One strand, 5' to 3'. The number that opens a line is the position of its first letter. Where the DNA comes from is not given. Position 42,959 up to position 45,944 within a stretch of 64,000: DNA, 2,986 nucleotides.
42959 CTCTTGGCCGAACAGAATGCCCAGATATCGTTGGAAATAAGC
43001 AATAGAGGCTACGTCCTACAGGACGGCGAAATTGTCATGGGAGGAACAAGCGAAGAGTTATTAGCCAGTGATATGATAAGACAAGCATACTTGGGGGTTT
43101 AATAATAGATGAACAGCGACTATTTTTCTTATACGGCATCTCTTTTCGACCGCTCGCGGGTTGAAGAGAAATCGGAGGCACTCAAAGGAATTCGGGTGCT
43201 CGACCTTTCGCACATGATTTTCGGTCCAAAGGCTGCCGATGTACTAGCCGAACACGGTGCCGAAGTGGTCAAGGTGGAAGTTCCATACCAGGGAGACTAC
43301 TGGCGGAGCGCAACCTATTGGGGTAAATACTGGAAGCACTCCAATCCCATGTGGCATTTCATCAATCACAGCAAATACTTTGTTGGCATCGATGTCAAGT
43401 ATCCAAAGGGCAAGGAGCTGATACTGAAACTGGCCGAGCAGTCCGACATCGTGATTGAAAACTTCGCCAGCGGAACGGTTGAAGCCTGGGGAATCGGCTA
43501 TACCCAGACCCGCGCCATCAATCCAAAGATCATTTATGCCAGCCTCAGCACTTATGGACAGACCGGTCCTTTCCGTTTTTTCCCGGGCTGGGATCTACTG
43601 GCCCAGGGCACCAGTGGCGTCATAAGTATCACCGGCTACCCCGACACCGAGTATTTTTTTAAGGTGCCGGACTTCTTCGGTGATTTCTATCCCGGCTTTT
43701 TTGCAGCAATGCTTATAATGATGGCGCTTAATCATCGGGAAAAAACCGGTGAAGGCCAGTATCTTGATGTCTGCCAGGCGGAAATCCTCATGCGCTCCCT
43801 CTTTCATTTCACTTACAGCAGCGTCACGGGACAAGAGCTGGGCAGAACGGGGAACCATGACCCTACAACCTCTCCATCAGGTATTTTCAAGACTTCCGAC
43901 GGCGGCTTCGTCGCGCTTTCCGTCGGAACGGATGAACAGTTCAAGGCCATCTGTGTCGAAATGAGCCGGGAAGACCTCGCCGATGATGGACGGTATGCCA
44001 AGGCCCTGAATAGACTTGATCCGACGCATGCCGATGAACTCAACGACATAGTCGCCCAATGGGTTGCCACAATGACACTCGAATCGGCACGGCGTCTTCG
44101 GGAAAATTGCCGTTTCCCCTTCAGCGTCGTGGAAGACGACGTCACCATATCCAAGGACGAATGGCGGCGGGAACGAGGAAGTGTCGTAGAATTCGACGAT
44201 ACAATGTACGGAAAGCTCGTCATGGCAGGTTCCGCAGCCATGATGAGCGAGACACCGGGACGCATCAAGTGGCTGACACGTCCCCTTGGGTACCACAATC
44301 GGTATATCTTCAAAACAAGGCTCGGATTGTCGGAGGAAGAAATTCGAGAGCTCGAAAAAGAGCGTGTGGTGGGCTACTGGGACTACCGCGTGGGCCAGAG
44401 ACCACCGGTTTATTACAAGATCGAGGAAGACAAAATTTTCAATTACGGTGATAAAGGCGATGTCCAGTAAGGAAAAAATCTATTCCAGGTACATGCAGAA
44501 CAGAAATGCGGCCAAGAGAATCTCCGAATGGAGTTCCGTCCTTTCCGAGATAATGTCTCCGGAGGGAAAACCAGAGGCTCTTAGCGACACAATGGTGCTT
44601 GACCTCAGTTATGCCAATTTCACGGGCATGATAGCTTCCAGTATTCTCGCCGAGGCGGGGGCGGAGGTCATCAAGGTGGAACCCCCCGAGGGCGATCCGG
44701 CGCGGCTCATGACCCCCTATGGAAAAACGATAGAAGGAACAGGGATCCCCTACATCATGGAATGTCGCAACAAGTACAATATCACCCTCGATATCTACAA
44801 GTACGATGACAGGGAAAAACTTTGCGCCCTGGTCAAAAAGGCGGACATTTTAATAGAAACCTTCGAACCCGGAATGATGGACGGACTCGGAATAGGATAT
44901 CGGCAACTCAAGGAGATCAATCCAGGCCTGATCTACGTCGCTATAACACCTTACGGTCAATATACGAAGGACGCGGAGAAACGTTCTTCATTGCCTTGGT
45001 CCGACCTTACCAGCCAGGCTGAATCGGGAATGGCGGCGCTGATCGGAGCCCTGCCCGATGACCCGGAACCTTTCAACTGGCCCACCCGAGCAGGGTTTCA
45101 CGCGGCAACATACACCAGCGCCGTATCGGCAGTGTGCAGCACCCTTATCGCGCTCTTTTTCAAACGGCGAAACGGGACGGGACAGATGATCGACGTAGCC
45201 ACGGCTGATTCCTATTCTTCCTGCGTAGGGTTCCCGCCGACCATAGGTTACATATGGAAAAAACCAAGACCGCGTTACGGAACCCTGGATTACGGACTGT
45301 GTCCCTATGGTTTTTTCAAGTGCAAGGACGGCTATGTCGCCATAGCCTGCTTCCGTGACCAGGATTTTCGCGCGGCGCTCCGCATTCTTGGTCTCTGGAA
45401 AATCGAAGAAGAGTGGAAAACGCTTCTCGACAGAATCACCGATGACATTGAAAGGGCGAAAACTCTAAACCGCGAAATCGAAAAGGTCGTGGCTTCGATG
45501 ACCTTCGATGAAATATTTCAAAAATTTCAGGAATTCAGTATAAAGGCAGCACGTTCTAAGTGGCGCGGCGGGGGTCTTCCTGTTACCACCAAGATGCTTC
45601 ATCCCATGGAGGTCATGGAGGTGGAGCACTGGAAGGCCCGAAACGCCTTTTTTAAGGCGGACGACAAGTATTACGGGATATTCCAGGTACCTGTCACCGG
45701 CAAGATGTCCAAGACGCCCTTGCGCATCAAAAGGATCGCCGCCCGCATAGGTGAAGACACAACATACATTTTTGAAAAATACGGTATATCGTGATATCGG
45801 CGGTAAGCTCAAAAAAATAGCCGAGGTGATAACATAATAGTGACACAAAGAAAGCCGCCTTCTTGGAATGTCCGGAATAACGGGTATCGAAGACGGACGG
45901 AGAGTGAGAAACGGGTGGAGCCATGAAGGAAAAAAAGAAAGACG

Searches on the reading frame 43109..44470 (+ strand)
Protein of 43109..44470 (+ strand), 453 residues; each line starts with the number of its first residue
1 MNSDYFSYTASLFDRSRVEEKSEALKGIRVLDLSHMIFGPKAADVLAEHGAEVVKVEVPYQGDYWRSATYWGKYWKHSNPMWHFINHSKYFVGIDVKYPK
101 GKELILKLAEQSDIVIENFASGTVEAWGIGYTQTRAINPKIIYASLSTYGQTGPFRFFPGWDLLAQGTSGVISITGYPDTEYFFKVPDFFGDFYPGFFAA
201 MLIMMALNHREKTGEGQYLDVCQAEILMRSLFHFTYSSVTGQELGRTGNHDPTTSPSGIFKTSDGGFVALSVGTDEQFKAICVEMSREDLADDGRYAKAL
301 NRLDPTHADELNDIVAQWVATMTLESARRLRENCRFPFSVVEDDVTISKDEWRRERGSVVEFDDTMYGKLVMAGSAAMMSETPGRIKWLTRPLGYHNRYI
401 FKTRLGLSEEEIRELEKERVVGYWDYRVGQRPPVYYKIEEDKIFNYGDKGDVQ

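Call 3: search_protein_families(library=pfam, proteins=[window:43109-44470:+])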
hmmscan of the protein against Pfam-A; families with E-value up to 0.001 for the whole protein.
window:43109-44470:+ (453 aa): 1 family
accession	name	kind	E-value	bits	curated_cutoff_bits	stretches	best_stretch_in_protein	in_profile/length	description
PF02515.22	CoA_transf_3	-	5.7e-94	315.7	23.3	1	25-397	1-366/366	CoA-transferase family III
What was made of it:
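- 43109..44470 (+): Family III CoA-transferase, subunit 1 (453 aa). CoA_transf_3 E 6e-94 (call 3).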

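Call 4: search_protein_families(library=ncbifam, proteins=[window:43109-44470:+])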
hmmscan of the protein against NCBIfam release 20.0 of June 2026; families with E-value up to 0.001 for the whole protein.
window:43109-44470:+ (453 aa): 7 families
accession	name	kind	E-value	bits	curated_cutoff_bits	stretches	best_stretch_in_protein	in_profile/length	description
NF052585.1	SucGlutTfsCaiB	equivalog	8.7e-59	199.1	750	1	20-401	3-385/394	succinate--glutarate CoA-transferase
NF041294.1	Scnl_mescCoAtase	equivalog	7e-57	193.3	700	1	23-387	2-366/381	succinyl-CoA:mesaconate CoA-transferase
NF003809.0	PRK05398.1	subfamily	1.4e-53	181.9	442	1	22-421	2-416/416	formyl-CoA transferase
TIGR03253.1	oxalate_frc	equivalog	1.8e-51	175.1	504.2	1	23-421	2-416/416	formyl-CoA transferase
NF008511.0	PRK11430.1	equivalog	1.4e-49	169.2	522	1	23-305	8-286/381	CoA:oxalate CoA-transferase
NF002914.1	PRK03525.1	equivalog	6.8e-31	107.6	413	1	24-420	9-396/400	L-carnitine CoA-transferase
TIGR04253.1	mesacon_CoA_iso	equivalog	7.5e-13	48.2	725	1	25-421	3-400/403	2-methylfumaryl-CoA isomerase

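Call 43: search_solved_structures(query=window:43109-44470:+, max_evalue=1e-20)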
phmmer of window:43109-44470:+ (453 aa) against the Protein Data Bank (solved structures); distinct sequences matched with E-value up to 1e-20: 22.
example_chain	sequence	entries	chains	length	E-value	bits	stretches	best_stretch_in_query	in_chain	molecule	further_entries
10uh_A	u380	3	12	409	7.9e-51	176.3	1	24-302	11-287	Formyl-coenzyme a transferase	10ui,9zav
4hl6_A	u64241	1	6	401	1.6e-45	158.8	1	21-303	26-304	Uncharacterized protein YfdE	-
9br6_A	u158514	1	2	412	2.3e-45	158.3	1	23-421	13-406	Succinate--hydroxymethylglutarate CoA-transferase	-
9br7_A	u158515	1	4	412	1e-44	156.1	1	23-421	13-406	Succinate--hydroxymethylglutarate CoA-transferase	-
4ed9_A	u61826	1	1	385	4.1e-44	154.2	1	24-302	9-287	CAIB/BAIF family protein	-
9fn0_B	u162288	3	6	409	1.2e-37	132.9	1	23-419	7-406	Subunit of Benzylsuccinate CoA-transferase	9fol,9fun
5yit_A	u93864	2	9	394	1.3e-31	113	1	22-302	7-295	CoA transferase III | Uncharacterized protein Rv3272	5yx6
5yiy_A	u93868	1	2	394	1.1e-30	109.9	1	22-302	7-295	CoA transferase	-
1pt5_A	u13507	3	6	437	5.1e-30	107.7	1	21-418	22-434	Hypothetical protein yfdW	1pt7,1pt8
1pqy_A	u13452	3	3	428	6.6e-30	107.3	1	22-419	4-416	Hypothetical protein yfdW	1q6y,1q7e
3ubm_A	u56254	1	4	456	1.6e-24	89.5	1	18-420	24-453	Formyl-CoA:oxalate CoA-transferase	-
2vjo_A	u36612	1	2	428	7.9e-24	87.3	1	23-229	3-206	FORMYL-COENZYME A TRANSFERASE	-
1p5h_A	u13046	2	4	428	1.1e-23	86.8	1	23-229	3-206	Formyl-coenzyme A transferase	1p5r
2vjn_A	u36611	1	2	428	1.4e-23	86.4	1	23-229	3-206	FORMYL-COENZYME A TRANSFERASE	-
2vjk_A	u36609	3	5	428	1.5e-23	86.4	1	23-229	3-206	FORMYL-COENZYME A TRANSFERASE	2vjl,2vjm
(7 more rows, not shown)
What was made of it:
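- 43109..44470 (+): Nearest solved structures are formyl-CoA transferase, YfdE, SUGCT and BbsF (call 43).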

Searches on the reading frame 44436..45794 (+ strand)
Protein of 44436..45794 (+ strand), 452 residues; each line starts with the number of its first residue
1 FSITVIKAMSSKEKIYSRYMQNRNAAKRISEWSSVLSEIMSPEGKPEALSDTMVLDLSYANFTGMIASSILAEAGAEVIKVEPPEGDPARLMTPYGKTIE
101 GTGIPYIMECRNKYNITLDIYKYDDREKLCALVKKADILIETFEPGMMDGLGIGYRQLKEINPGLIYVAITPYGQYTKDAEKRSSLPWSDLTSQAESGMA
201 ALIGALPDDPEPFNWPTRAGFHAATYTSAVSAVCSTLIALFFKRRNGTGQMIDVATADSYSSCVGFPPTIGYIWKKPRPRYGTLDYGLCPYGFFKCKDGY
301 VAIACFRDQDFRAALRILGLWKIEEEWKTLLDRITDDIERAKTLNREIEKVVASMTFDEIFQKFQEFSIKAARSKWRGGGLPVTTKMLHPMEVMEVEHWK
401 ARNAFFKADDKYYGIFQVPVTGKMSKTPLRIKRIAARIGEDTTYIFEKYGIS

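Call 3: search_protein_families(library=pfam, proteins=[window:44436-45794:+])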
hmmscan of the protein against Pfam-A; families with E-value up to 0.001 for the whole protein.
window:44436-45794:+ (452 aa): 1 family
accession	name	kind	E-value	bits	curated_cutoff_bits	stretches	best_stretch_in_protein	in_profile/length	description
PF02515.22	CoA_transf_3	-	8.8e-78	262.4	23.3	1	49-442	1-366/366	CoA-transferase family III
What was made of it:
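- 44460..45794 (+): Family III CoA-transferase, subunit 2 (444 aa). It overlaps subunit 1 by 11 nt. CoA_transf_3 E 9e-78 (call 3).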

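Call 4: search_protein_families(library=ncbifam, proteins=[window:44436-45794:+])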
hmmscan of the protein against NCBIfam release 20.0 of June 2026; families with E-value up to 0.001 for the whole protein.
window:44436-45794:+ (452 aa): 6 families
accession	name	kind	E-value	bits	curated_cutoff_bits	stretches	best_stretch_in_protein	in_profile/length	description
NF041294.1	Scnl_mescCoAtase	equivalog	6.5e-42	144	700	1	48-365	3-311/381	succinyl-CoA:mesaconate CoA-transferase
NF052585.1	SucGlutTfsCaiB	equivalog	8.7e-34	116.8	750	1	49-446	8-385/394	succinate--glutarate CoA-transferase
NF008511.0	PRK11430.1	equivalog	4.1e-31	108.5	522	1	52-360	13-310/381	CoA:oxalate CoA-transferase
NF002914.1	PRK03525.1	equivalog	2.7e-28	99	413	1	61-451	21-383/400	L-carnitine CoA-transferase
NF003809.0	PRK05398.1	subfamily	6.3e-23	81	442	1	48-259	4-203/416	formyl-CoA transferase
TIGR03253.1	oxalate_frc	equivalog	8.6e-21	74.1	504.2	1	48-259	3-202/416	formyl-CoA transferase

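Call 44: search_solved_structures(query=window:44460-45794:+, max_evalue=1e-15)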
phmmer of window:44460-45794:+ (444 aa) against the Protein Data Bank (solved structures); distinct sequences matched with E-value up to 1e-15: 11.
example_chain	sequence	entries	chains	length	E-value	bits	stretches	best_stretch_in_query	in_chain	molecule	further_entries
4ed9_A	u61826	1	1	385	1.6e-30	109.6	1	56-318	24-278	CAIB/BAIF family protein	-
9br6_A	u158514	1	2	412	5.5e-29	104.6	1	41-346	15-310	Succinate--hydroxymethylglutarate CoA-transferase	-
10uh_A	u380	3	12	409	1.2e-28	103.5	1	42-322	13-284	Formyl-coenzyme a transferase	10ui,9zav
9br7_A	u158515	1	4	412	6.4e-28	101.1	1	41-346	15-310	Succinate--hydroxymethylglutarate CoA-transferase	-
5yiy_A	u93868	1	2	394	1.6e-25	93.1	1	40-364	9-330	CoA transferase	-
4hl6_A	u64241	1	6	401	2e-25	92.8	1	43-318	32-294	Uncharacterized protein YfdE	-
5yit_A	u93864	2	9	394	2.4e-25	92.6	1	40-364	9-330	CoA transferase III | Uncharacterized protein Rv3272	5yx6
9fn0_A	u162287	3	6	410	3.4e-24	88.8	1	48-304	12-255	Subunit of Benzylsuccinate CoA-transferase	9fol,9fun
9fn0_B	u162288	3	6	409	6.6e-18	68.1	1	36-435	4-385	Subunit of Benzylsuccinate CoA-transferase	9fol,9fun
8rp4_A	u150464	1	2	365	9.3e-16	61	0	95-313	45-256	Alpha-methylacyl-CoA racemase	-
8rp3_A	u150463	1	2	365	9.6e-16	60.9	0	95-313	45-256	Alpha-methylacyl-CoA racemase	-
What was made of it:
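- Closest known: Succinyl-CoA:. Same: Both window proteins hit BbsE/BbsF (calls 43, 44).
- The CoA-transferases are nearest to dicarboxylate-specific enzymes: formyl-CoA:oxalate transferase, YfdE, SUGCT and BbsEF (calls 43, 44).
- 44460..45794 (+): Nearest solved structures are a CaiB/BaiF-family protein (4ed9, best), SUGCT, formyl-CoA transferase and BbsE (call 44).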
